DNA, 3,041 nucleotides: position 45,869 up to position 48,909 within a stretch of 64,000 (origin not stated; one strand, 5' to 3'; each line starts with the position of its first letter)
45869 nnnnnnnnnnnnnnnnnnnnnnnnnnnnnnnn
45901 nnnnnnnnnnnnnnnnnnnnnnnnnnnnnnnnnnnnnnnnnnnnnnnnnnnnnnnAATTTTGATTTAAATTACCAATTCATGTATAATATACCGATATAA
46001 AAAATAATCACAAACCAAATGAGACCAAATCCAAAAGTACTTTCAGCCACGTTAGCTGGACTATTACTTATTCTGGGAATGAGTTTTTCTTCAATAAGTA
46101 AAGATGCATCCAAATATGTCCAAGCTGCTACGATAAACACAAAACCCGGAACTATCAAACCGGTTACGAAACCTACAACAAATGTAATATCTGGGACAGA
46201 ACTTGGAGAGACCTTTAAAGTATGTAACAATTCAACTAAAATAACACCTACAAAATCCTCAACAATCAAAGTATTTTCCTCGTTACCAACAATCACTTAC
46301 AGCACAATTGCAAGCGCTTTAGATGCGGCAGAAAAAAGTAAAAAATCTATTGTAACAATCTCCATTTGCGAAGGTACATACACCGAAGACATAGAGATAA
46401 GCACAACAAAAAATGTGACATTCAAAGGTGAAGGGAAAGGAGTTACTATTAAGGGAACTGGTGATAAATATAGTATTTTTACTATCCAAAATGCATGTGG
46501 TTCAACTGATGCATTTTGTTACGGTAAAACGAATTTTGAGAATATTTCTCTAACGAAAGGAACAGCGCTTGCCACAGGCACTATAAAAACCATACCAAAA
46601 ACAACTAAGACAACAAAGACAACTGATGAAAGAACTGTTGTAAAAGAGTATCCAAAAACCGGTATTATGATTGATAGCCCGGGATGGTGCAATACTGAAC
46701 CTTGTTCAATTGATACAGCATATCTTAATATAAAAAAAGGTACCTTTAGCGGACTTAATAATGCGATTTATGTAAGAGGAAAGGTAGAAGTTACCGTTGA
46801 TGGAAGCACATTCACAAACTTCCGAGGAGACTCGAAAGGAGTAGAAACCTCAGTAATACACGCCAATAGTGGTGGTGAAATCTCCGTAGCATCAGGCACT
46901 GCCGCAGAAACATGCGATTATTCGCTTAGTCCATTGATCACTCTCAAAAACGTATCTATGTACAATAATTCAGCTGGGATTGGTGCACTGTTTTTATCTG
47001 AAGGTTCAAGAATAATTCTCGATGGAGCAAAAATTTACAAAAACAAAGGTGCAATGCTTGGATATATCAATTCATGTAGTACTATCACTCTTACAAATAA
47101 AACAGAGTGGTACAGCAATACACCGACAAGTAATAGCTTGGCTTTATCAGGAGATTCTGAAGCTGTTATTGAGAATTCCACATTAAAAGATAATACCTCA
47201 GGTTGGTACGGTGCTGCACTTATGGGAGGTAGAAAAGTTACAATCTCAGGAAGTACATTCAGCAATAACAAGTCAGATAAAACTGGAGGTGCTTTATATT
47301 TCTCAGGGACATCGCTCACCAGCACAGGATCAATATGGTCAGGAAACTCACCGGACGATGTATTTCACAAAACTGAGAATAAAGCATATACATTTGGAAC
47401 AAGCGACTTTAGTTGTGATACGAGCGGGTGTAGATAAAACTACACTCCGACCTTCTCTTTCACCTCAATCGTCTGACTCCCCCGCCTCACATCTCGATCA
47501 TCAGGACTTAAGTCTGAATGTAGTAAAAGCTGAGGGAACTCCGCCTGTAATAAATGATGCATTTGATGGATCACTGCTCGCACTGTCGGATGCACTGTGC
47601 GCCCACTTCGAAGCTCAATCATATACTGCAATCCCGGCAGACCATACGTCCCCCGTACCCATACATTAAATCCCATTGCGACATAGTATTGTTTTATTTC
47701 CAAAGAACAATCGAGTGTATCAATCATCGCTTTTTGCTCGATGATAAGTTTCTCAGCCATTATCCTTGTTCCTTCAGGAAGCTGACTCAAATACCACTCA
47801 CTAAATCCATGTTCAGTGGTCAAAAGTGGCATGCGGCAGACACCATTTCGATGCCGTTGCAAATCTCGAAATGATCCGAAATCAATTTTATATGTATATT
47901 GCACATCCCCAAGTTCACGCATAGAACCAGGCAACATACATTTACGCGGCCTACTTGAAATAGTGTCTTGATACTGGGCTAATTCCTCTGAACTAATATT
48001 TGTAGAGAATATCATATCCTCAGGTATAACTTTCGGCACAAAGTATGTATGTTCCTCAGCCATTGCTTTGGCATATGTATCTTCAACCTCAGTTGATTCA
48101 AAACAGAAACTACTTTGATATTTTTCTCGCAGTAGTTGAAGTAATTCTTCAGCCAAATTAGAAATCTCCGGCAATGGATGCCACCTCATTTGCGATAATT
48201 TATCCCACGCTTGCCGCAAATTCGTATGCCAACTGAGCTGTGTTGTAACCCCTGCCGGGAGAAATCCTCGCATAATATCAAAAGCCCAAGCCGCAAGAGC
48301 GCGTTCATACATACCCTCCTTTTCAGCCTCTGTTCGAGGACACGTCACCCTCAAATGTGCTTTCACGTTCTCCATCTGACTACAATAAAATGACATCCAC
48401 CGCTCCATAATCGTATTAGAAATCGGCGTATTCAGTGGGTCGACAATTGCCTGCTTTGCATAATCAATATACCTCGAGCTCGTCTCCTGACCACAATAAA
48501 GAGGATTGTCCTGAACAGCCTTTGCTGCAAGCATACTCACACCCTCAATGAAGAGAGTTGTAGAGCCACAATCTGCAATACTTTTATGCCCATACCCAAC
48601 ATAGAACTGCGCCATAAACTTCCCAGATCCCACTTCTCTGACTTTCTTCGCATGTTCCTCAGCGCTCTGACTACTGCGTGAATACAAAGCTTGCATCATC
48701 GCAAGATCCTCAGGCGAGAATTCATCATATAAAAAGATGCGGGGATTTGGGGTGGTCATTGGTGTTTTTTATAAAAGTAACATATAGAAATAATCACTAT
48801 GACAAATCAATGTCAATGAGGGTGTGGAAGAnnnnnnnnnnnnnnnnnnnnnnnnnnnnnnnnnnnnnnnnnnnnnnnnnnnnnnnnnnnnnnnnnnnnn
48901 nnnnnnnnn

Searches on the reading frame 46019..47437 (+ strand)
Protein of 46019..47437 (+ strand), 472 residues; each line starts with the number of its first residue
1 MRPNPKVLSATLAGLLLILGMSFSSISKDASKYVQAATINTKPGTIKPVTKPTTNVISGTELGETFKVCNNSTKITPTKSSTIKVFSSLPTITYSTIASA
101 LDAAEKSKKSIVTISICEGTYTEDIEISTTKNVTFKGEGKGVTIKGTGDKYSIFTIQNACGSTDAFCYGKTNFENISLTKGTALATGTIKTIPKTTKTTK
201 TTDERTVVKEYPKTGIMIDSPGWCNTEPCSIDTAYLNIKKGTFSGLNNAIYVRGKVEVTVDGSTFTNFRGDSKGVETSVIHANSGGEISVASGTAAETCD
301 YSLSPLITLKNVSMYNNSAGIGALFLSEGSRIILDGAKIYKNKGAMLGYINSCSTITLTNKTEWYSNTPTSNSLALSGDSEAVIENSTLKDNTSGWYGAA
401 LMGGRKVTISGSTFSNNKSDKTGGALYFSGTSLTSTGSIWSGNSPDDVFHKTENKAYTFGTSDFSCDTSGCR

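Call 17: search_protein_families(library=pfam, proteins=[window:46019-47437:+], max_evalue=0.001)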
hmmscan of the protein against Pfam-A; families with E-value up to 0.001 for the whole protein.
window:46019-47437:+ (472 aa): 2 families
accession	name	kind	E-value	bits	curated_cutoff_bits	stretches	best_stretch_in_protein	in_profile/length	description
PF01095.25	Pectinesterase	-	2.1e-07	30.4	27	1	92-149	10-67/298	Pectinesterase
PF02415.23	Chlam_PMP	-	0.00037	20.9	20.6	0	412-428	2-18/19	Chlamydia polymorphic membrane protein (Chlamydia_PMP) repeat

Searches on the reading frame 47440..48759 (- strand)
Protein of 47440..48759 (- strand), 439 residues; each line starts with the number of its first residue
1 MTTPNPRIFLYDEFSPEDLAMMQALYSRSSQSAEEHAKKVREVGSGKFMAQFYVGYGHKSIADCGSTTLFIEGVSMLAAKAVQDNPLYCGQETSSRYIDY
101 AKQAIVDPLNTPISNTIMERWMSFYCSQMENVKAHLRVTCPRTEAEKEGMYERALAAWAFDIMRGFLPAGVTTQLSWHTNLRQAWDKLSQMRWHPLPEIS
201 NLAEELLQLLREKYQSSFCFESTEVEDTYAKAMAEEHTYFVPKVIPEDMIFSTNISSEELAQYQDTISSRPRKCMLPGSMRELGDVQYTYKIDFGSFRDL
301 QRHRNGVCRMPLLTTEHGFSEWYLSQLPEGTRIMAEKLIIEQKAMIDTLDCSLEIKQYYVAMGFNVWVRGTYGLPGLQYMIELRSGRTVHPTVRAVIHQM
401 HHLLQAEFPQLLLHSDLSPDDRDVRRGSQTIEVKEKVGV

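Call 17: search_protein_families(library=pfam, proteins=[window:47440-48759:-], max_evalue=0.001)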
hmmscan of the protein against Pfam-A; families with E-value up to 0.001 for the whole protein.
window:47440-48759:- (439 aa): 1 family
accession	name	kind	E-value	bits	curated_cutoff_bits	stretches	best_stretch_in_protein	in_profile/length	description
PF02511.20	Thy1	-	6e-17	62.5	24.8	1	17-213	10-188/191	Thymidylate synthase complementing protein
